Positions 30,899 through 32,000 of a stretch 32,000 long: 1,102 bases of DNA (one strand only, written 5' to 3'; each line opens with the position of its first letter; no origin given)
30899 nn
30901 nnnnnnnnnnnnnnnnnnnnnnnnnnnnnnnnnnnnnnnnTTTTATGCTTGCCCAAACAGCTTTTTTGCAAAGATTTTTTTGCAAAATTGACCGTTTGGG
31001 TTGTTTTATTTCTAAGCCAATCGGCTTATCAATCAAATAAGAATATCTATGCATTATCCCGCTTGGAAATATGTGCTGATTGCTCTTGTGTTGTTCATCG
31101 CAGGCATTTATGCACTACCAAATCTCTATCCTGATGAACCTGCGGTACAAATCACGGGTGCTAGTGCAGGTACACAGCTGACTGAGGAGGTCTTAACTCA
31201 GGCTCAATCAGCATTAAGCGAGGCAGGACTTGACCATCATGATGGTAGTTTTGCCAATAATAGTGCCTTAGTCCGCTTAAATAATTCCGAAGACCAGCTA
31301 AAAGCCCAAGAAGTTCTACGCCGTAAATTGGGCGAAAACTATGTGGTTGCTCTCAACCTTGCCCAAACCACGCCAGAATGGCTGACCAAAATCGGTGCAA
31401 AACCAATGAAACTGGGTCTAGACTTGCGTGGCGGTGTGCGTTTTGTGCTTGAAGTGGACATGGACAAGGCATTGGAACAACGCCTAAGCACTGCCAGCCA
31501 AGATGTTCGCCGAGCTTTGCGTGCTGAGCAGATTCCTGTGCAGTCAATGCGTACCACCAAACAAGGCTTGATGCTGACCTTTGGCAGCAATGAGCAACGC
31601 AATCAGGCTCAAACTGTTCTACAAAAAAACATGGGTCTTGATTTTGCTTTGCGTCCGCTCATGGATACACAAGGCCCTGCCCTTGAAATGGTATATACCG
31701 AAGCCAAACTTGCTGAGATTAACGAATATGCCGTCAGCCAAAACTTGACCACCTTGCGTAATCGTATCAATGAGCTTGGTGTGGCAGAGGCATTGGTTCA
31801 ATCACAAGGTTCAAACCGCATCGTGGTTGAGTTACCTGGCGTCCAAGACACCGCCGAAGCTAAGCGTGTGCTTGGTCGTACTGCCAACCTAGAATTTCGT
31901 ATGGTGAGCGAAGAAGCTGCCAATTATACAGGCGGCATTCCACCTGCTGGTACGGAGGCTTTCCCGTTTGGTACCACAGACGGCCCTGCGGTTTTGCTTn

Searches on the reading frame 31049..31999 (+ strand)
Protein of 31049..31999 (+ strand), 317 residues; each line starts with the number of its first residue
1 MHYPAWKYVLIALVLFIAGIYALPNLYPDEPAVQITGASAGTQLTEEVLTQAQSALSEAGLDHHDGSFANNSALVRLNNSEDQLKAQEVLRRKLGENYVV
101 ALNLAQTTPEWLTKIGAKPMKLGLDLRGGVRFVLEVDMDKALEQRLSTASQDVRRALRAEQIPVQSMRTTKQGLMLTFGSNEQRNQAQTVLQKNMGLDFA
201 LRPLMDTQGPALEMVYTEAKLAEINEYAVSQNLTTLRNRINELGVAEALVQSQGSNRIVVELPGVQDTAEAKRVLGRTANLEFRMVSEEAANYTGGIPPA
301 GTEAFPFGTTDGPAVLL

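Call 59: find_related_loci(query=window:31049-31999:+, collection=genome_contigs, flank=10000)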
Query seq(317 aa) (317 aa) in genome_contigs; peptide patterns used: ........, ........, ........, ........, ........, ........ (x = any residue, [..] = any of these).
245 stretches matched a pattern; 168 encode a relative of the query (tblastn E <= 1e-3); the best 80 are kept; 80 distinct loci.
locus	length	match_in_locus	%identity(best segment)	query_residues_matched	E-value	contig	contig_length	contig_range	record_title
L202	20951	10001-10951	82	1-317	2e-177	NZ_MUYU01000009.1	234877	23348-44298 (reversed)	Moraxella pluranimalium strain CCUG 54913 54913T_ctg_0000009, whole genome shotgun sequence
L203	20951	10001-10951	80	1-317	2e-172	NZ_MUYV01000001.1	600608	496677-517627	Moraxella porci DSM 25326 strain CCUG 54912 54912T_ctg_0000001, whole genome shotgun sequence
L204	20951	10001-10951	80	1-317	2e-172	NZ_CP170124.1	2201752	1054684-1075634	Moraxella sp. ATCC 23246 chromosome, complete genome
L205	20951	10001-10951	79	1-317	8e-172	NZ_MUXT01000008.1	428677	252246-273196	Moraxella canis strain CCUG 8415A 8415T_ctg_0000008, whole genome shotgun sequence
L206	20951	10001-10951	80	1-317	5e-171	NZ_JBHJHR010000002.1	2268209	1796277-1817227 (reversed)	Moraxella sp. ZJ142 ptg000001c, whole genome shotgun sequence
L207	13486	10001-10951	79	1-317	4e-171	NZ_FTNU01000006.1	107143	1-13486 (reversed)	Moraxella cuniculi DSM 21768, whole genome shotgun sequence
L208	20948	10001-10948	79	1-317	2e-169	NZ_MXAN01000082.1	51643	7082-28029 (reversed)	Moraxella lacunata strain CCUG 4441 CCUG_4441T_0000082, whole genome shotgun sequence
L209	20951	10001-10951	79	1-317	7e-170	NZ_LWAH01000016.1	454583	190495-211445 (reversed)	Moraxella catarrhalis strain CCUG 353 contig_7, whole genome shotgun sequence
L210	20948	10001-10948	79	1-317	4e-169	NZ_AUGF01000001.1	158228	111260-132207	Moraxella caprae DSM 19149 K941DRAFT_scaffold00001.1_C, whole genome shotgun sequence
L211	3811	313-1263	78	1-317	1e-175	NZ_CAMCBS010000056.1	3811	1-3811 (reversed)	MAG: uncultured Moraxella sp. isolate SRR15732366_bin.2_metaWRAP_v1.3_MAG ERZ9426310.1776, whole genome shotgun sequence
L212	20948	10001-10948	79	1-317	7e-169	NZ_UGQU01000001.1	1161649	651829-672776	Moraxella lacunata strain NCTC10359, whole genome shotgun sequence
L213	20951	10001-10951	78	1-317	7e-169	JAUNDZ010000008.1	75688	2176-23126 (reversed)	MAG: Moraxella sp. isolate S24M_Sa_22 NODE_91_length_75688_cov_21.850779, whole genome shotgun sequence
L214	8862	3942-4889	79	1-317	2e-168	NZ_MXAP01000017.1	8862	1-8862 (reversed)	Moraxella equi strain CCUG 4950 CCUG4950T_R1__paired__trimmed__paired__contig_17, whole genome shotgun sequence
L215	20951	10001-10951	77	1-317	2e-167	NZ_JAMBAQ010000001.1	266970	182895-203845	Moraxella oculi strain Tifton1 NODE_1_length_266970_cov_75.9937_ID_1, whole genome shotgun sequence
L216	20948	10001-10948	79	1-317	1e-167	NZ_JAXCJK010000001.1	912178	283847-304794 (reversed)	Moraxella sp. Pampa NODE_1_length_912178_cov_179.164416, whole genome shotgun sequence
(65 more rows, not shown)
